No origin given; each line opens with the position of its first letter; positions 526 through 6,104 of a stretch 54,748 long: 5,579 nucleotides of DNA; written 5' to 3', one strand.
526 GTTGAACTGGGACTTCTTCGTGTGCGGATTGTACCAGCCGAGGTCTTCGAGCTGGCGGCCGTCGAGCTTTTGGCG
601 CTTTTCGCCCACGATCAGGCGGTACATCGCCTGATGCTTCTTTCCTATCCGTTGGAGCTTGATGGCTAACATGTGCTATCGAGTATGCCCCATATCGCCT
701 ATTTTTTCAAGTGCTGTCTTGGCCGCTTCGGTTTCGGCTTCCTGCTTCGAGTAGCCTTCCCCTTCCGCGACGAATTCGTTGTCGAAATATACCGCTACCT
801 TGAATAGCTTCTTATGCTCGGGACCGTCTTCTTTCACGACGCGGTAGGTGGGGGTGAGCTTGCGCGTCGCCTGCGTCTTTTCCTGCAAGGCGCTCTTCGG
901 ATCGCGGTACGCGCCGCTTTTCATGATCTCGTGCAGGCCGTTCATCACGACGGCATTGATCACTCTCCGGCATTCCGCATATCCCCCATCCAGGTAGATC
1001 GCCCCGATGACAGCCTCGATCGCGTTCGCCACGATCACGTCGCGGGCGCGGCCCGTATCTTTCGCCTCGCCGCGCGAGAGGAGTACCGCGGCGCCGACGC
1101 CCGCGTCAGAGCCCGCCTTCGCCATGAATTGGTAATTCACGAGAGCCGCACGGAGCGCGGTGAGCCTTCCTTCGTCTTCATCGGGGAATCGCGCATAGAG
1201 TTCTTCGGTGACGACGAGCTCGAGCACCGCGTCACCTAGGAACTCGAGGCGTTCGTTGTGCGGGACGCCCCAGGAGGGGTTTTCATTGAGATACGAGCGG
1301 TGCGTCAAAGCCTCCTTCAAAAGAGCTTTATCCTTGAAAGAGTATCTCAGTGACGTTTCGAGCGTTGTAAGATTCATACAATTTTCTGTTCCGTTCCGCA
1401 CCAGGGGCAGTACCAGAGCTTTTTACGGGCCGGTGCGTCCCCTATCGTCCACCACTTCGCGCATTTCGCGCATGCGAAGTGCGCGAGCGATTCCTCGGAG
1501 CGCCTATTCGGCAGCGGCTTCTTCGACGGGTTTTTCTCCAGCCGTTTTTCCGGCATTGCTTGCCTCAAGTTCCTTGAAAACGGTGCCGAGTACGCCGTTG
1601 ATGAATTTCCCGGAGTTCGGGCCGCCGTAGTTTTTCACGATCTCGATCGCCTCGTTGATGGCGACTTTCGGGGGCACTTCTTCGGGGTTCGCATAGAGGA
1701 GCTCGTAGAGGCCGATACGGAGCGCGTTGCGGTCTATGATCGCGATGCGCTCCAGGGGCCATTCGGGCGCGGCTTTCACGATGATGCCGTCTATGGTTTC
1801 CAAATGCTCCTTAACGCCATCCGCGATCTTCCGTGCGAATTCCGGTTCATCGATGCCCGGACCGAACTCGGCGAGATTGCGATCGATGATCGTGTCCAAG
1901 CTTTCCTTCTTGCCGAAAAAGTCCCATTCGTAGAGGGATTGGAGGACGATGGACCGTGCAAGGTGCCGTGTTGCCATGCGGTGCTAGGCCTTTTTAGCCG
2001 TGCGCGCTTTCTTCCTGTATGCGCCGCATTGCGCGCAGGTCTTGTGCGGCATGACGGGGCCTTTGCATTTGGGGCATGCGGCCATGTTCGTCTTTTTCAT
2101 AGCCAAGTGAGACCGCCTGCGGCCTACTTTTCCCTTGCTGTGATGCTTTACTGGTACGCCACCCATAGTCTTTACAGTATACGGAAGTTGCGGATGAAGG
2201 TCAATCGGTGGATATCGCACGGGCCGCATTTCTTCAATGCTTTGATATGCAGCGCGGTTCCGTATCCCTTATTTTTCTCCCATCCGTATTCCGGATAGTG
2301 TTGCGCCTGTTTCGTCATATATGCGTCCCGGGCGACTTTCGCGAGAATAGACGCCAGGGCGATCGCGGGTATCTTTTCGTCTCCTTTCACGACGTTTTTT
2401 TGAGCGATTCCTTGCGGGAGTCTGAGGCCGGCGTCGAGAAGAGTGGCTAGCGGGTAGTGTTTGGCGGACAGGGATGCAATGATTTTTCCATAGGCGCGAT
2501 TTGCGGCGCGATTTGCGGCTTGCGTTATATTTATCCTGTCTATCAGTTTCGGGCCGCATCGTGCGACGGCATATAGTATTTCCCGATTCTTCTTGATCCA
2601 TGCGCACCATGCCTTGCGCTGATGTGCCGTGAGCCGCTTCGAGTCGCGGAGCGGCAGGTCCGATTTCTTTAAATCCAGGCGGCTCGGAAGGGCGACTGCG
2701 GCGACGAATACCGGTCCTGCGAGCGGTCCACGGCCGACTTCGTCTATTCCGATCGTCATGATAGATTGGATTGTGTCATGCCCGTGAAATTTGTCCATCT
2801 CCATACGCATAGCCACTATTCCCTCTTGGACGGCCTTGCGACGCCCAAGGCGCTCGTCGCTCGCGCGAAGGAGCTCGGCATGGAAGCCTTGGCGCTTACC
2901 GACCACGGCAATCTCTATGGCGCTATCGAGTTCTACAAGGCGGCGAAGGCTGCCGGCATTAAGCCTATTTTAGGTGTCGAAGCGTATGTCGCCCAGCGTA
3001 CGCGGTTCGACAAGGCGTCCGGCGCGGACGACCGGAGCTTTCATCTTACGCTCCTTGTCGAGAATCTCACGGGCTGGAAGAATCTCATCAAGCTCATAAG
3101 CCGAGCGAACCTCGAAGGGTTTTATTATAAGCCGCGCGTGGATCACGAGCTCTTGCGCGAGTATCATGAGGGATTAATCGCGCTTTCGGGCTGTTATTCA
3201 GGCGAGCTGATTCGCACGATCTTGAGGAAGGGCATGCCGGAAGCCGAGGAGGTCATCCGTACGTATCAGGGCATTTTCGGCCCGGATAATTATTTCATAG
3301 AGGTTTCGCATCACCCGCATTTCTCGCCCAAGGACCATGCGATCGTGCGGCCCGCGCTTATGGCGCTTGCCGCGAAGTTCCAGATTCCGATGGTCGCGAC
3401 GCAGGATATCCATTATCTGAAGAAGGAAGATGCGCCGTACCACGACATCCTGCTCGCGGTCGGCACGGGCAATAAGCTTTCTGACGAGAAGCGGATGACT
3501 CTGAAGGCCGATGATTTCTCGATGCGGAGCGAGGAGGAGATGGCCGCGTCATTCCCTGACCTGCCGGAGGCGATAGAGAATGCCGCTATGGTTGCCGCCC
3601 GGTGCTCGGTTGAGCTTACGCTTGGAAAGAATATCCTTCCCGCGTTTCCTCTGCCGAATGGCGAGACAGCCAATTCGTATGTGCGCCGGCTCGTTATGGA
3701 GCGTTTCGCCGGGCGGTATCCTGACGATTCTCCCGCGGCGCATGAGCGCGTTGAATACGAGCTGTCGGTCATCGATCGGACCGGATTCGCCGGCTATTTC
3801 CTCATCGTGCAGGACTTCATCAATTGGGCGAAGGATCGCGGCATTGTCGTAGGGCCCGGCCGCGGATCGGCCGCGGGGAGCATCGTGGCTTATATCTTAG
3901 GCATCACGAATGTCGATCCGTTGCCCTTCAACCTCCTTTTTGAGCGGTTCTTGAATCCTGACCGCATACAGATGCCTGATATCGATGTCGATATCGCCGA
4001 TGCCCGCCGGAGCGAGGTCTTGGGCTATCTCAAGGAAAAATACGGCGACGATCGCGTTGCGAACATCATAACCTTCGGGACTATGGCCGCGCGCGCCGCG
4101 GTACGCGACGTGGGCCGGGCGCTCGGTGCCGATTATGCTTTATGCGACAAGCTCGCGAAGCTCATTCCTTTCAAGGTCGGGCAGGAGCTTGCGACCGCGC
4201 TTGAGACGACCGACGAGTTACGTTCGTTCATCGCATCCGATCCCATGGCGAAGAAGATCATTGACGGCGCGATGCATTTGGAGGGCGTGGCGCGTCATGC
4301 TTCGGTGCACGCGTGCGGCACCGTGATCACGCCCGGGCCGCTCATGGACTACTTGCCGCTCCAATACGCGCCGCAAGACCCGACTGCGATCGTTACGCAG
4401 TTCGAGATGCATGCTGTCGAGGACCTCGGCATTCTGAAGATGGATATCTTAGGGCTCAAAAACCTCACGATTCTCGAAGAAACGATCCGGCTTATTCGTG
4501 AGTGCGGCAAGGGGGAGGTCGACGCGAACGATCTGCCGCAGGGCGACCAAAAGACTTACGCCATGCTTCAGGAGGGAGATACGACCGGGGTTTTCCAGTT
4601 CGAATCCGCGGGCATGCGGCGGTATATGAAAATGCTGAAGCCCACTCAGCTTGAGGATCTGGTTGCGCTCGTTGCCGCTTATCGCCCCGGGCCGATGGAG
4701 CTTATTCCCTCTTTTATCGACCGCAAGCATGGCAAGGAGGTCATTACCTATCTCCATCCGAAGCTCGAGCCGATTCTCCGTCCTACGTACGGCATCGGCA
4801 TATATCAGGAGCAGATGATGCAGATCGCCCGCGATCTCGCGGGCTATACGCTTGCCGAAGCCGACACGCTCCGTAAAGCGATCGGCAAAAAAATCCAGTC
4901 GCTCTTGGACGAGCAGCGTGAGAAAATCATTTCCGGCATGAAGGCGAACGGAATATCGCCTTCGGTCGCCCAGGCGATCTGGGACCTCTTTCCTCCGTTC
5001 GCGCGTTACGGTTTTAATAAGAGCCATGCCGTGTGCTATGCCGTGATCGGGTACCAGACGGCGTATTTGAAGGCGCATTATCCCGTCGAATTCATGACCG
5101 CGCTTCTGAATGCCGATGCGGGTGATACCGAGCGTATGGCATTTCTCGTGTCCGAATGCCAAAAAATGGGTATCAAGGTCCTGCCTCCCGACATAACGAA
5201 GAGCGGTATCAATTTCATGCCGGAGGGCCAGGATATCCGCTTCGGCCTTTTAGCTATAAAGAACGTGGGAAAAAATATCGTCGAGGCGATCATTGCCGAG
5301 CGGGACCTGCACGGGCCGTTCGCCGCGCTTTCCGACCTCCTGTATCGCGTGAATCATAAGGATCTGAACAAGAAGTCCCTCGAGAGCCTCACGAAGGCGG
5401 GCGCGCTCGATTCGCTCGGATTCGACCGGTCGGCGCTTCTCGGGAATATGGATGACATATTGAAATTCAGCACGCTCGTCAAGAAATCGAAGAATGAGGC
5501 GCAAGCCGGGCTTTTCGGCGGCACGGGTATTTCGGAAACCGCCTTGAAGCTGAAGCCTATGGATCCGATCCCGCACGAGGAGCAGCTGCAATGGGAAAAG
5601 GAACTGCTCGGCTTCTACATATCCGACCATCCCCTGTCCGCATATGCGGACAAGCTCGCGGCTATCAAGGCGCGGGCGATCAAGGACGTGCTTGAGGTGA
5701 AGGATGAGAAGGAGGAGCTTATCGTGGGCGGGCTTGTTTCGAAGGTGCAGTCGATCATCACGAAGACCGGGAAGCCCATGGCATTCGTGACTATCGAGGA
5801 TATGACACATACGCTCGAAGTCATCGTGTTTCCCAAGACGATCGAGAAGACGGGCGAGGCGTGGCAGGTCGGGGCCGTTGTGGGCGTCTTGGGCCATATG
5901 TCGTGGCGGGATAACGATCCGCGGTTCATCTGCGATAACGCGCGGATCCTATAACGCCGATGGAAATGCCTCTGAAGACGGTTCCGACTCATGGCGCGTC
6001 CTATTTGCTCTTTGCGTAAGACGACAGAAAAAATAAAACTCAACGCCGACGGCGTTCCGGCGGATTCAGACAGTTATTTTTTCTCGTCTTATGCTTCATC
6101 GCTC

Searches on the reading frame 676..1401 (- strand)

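Call 9: search_protein_families(library=pfam, proteins=[window:676-1401:-], max_evalue=0.01)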
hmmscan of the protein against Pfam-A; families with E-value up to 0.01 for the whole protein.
window:676-1401:- (241 aa): 5 families
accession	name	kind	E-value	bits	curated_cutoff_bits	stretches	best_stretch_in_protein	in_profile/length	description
PF14622.11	Ribonucleas_3_3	-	8.8e-36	123.3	35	1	24-154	1-126/128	Ribonuclease-III-like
PF00636.31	Ribonuclease_3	-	1e-21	78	27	1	50-140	1-102/102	Ribonuclease III domain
PF00035.32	dsrm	-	2.7e-17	63.5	23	1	168-233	1-65/66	Double-stranded RNA binding motif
PF22935.1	RM44_endonuclase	-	0.00014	22.4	27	1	22-135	17-139/139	Large ribosomal subunit protein mL44, endonuclease domain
PF24995.1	DSRM_2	-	0.0015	19.4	27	1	193-234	38-77/79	dsRNA binding domain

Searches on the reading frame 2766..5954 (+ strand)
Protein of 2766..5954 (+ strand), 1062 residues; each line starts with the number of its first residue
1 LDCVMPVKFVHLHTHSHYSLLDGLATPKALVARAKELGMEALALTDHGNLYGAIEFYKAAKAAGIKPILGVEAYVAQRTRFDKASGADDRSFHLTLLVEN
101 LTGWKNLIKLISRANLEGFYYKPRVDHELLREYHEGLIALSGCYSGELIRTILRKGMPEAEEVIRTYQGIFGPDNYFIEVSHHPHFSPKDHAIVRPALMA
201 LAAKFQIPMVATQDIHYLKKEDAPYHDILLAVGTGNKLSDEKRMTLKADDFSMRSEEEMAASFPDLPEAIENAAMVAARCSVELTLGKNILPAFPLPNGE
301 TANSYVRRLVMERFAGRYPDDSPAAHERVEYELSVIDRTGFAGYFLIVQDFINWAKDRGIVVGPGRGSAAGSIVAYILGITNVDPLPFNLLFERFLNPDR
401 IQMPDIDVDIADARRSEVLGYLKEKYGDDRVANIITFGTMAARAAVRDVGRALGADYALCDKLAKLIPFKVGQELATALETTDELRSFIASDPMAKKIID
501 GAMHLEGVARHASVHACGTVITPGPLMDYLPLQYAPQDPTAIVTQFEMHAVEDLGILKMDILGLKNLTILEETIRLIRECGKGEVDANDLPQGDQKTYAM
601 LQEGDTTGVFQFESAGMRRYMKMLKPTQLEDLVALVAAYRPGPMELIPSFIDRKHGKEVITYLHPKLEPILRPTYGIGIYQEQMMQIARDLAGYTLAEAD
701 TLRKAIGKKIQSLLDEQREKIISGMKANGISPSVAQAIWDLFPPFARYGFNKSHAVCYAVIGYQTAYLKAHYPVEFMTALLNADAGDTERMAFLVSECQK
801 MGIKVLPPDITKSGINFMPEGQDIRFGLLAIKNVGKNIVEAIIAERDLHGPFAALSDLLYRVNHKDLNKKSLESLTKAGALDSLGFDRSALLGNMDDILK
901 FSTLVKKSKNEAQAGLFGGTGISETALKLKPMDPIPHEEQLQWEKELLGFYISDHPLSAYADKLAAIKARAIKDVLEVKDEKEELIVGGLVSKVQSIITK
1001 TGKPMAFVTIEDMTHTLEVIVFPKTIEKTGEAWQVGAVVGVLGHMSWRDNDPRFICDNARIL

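Call 7: search_protein_families(library=pfam, proteins=[window:2766-5954:+], max_evalue=0.01)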
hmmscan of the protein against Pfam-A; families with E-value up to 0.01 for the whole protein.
window:2766-5954:+ (1062 aa): 6 families
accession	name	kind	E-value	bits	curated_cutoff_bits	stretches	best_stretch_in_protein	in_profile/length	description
PF07733.18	DNA_pol3_alpha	-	7.8e-100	334.2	23.9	1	305-563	2-260/260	Bacterial DNA polymerase III alpha NTPase domain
PF17657.6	DNA_pol3_finger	-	1e-60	204.3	22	1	566-729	1-166/166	Bacterial DNA polymerase III alpha subunit finger domain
PF02811.25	PHP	-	8e-60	202.3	26.4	1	11-183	1-164/164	PHP domain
PF14579.12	HHH_6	-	7e-29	100.3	25.6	1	802-891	1-90/90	Helix-hairpin-helix motif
PF01336.31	tRNA_anti-codon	-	2.6e-10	40.5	27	1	987-1062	3-75/75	OB-fold nucleic acid binding domain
PF12836.13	HHH_3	-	0.003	18.1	27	0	830-873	18-58/65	Helix-hairpin-helix motif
